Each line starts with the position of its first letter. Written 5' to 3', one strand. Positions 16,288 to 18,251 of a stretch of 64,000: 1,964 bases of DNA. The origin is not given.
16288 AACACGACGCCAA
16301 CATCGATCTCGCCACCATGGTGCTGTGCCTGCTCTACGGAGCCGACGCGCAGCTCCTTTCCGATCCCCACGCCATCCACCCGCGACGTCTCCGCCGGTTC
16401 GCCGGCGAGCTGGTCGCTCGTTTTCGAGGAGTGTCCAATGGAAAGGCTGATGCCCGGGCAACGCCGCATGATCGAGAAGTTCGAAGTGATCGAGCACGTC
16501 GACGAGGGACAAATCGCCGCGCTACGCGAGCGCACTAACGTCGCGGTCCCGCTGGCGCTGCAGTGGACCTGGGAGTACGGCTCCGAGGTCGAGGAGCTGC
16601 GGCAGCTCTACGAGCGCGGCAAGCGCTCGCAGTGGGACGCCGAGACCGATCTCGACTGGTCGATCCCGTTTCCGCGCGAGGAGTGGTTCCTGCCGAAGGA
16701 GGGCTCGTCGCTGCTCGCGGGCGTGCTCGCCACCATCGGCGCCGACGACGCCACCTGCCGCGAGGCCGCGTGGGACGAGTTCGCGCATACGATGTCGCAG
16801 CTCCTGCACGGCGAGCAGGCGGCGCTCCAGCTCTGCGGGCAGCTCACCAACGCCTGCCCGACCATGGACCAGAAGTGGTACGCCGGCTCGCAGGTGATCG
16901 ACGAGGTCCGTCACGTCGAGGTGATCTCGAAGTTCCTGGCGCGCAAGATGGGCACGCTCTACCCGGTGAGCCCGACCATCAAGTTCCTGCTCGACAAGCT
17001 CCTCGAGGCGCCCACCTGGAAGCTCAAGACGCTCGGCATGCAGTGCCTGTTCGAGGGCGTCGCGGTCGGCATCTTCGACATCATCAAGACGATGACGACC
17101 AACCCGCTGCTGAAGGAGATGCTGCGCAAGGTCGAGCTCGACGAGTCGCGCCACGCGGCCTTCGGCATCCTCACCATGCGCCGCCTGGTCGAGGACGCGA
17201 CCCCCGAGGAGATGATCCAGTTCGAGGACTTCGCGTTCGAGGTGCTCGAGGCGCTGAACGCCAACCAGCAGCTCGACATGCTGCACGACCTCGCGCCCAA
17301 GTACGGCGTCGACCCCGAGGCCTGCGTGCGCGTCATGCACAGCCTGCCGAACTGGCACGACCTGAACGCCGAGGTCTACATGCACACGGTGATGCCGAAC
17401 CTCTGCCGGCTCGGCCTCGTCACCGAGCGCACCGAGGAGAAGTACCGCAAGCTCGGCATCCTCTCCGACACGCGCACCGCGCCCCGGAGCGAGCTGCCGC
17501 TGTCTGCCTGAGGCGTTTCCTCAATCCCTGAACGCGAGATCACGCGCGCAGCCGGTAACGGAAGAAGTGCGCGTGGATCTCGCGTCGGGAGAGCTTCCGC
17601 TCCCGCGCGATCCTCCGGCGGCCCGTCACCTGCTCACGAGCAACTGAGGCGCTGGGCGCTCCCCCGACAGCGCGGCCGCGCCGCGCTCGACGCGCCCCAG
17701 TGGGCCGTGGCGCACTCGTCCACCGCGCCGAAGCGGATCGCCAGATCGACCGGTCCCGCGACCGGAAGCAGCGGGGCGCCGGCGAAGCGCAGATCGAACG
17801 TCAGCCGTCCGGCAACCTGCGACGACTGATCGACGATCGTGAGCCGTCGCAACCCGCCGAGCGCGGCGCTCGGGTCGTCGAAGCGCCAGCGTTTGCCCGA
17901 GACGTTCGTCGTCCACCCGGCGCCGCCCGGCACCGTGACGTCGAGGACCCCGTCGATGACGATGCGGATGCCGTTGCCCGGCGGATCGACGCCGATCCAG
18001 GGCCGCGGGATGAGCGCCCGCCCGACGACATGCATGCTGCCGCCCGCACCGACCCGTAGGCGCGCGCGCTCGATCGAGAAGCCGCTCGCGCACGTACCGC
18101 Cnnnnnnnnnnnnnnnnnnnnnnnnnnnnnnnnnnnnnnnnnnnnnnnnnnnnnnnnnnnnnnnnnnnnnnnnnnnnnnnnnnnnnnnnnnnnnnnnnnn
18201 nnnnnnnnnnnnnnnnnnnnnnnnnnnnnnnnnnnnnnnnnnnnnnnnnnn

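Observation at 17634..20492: About 950-aa secreted protein with a lone CxxCH heme c motif, a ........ linker and an extra C-terminal domain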

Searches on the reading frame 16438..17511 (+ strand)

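Call 23: search_protein_families(library=pfam, proteins=[window:16438-17511:+], max_evalue=0.1)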
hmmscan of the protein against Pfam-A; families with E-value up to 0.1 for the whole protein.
window:16438-17511:+ (357 aa): 2 families
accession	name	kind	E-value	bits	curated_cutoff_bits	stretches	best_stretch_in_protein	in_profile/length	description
PF11583.14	AurF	-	2.4e-08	33.9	29.6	1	53-316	7-273/282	P-aminobenzoate N-oxygenase AurF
PF13668.12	Ferritin_2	-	0.0036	17.9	24.7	1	154-242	50-131/138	Ferritin-like domain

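Call 79: search_protein_families(library=ncbifam, proteins=[window:16438-17511:+], max_evalue=0.01)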
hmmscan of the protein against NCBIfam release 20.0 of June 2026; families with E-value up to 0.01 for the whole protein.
window:16438-17511:+ (357 aa): 4 families
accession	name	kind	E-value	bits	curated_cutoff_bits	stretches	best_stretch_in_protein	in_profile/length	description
NF006200.0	PRK08326.1-3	equivalog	1.4e-06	27.8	194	1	222-266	199-246/321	R2-like ligand-binding oxidase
NF006198.0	PRK08326.1-1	subfamily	0.00056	19.2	274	1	212-254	185-228/308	R2-like ligand-binding oxidase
NF006199.0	PRK08326.1-2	equivalog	0.0016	17.5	286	1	216-252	193-229/324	R2-like ligand-binding oxidase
NF005120.0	PRK06553.1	equivalog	0.0097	15.3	273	0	161-234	172-242/308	lipid A biosynthesis lauroyl acyltransferase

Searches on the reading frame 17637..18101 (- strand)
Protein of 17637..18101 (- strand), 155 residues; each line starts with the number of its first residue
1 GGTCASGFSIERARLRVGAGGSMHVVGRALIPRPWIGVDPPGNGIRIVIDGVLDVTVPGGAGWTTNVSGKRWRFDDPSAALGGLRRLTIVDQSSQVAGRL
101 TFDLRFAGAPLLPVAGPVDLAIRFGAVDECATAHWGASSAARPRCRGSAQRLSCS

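Call 23: search_protein_families(library=pfam, proteins=[window:17637-18098:-], max_evalue=0.1)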
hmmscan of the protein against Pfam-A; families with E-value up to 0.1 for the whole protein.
window:17637-18098:- (154 aa): 0 families

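Call 45: find_homologous_proteins(query=window:17637-18101:-)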
Query window:17637-18101:- (155 aa): 4 proteins with E <= 0.001 among 322 candidates.
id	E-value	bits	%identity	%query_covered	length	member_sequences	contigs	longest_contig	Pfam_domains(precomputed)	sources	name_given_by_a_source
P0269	1.9e-82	293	85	97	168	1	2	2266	-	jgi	jgi:hypothetical protein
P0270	7.0e-61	223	73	86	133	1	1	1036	-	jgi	-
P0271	9.1e-53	197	59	100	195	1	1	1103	-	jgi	jgi:hypothetical protein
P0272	6.1e-41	158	54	85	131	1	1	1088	-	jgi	jgi:hypothetical protein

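Call 50: find_homologous_proteins(query=A3, max_evalue=0.001)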
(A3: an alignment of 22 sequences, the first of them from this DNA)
Query A3 (22 sequences) (155 aa, profile of the alignment): 5 proteins with E <= 0.001 among 8000 candidates.
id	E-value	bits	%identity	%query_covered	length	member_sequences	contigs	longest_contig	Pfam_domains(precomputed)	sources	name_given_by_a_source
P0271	1.7e-63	231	59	100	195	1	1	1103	-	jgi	jgi:hypothetical protein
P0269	1.6e-55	205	85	97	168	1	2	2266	-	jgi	jgi:hypothetical protein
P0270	3.0e-51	191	73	86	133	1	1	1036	-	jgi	-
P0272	7.7e-47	177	54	85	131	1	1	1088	-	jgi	jgi:hypothetical protein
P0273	6.1e-35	138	38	97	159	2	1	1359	-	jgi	jgi:hypothetical protein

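Call 54: predict_structure(alignment_id=A3)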
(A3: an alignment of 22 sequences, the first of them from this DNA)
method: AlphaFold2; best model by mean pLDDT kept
length: 155 residues; sequences in the alignment: 22
mean_pLDDT: 91.1   pTM: 0.87
mean pLDDT of the five models: 91.1, 89.7, 89.1, 89.1, 85.5
residues with pLDDT >= 90: 113; 70-90: 35; 50-70: 6; < 50: 1
segments of 3 or more residues with pLDDT < 50: none
pLDDT, mean of each block of 10 residues (from residue 1): 80 92 95 94 95 93 96 96 96 97 91 80 94 88 82 90
secondary structure, 60 per line:
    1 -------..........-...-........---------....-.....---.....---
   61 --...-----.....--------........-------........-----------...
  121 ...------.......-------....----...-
elements in order: E8-17 E23-30 H40-43 E45-49 E53-57 E63-65 E71-75 E84-91 E99-106 E118-123 E130-136 E144-147 E152-154

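Call 79: search_protein_families(library=ncbifam, proteins=[window:17637-18101:-], max_evalue=0.01)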
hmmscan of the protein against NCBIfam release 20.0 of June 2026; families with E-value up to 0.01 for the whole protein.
window:17637-18101:- (155 aa): 0 families
